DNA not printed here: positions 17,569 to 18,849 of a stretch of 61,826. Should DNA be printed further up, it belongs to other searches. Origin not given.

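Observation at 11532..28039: ~15-kb operon combining seven radical-SAM enzymes with RRE, kinase, NTase, glycosyltransferases, peptidase and exporter: candidate new RiPP-type system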

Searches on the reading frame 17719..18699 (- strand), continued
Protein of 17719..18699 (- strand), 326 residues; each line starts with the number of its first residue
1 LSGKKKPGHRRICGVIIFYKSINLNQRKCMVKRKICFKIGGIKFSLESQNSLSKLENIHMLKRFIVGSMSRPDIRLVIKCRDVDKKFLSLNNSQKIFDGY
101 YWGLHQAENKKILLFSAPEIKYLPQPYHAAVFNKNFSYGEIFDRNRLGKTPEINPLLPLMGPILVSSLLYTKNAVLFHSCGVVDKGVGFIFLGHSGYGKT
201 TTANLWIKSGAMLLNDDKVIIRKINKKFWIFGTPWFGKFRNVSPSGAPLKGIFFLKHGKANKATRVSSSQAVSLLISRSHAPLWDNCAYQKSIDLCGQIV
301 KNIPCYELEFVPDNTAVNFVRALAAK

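Call 76: fold_search(model_id=the predicted structure, library=pdb)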
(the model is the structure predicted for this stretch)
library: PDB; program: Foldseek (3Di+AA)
matches with E <= 10: 561; with E <= 0.001: 111
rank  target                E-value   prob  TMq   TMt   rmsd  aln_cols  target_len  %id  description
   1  6com                  2.6e-08  1.00  0.39  0.25  11.2       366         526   13  2.3A crystal structure of E. coli phosphoenolpyruvate carboxykinase mutant Asp269Asn (released 2018-04-04)
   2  6asn                  3.1e-08  1.00  0.46  0.28   8.7       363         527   12  E. coli phosphoenolpyruvate carboxykinase K212I F216V mutant bound to methanesulfonate (released 2018-08-29)
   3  1ayl                  3.1e-08  1.00  0.42  0.27   8.8       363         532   12  PHOSPHOENOLPYRUVATE CARBOXYKINASE (released 1997-01-11)
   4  1ii2_B                4.4e-08  1.00  0.42  0.27  10.6       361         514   15  Crystal Structure of Phosphoenolpyruvate Carboxykinase (PEPCK) from Trypanosoma cruzi (released 2001-11-21)
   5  6at3_A                7.1e-08  1.00  0.42  0.27   9.0       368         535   11  E. coli phosphoenolpyruvate carboxykinase Y207F mutant bound to thiosulfate and oxaloacetate (released 2018-08-29)
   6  6at4_B                8.0e-08  1.00  0.42  0.27   9.9       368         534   11  E. coli phosphoenolpyruvate carboxykinase bound to thiosulfate (released 2018-08-29)
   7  6v2m                  1.0e-07  1.00  0.39  0.25  11.3       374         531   14  Structure of Escherichia coli Asp269Asn mutant phosphoenolpyruvate carboxykinase (released 2019-12-11)
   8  1yvy_A                1.1e-07  1.00  0.45  0.29  11.1       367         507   12  Crystal structure of Anaerobiospirillum succiniciproducens phosphoenolpyruvate carboxykinase (released 2005-07-26)
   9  6asi                  1.1e-07  1.00  0.41  0.26   8.6       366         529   11  E. coli phosphoenolpyruvate carboxykinase G209S mutant bound to methanesulfonate (released 2018-08-29)
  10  1yvy_B                1.4e-07  1.00  0.48  0.31   7.9       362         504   12  Crystal structure of Anaerobiospirillum succiniciproducens phosphoenolpyruvate carboxykinase (released 2005-07-26)
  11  1oen                  1.5e-07  1.00  0.47  0.29   8.5       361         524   12  PHOSPHOENOLPYRUVATE CARBOXYKINASE (released 1996-11-08)
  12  1ygg                  1.6e-07  1.00  0.45  0.28   8.8       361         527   12  Crystal structure of phosphoenolpyruvate carboxykinase from Actinobacillus succinogenes (released 2005-06-28)
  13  6asm                  1.6e-07  1.00  0.41  0.27   8.9       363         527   12  E. coli phosphoenolpyruvate carboxykinase G209S K212C mutant bound to thiosulfate (released 2018-08-29)
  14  1ylh                  1.8e-07  1.00  0.45  0.28   9.5       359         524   12  Crystal Structure of Phosphoenolpyruvate Carboxykinase from Actinobaccilus succinogenes in Complex with Manganese and Py (released 2005-06-28)
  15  1ii2_A                2.5e-07  1.00  0.43  0.28  10.0       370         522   12  Crystal Structure of Phosphoenolpyruvate Carboxykinase (PEPCK) from Trypanosoma cruzi (released 2001-11-21)
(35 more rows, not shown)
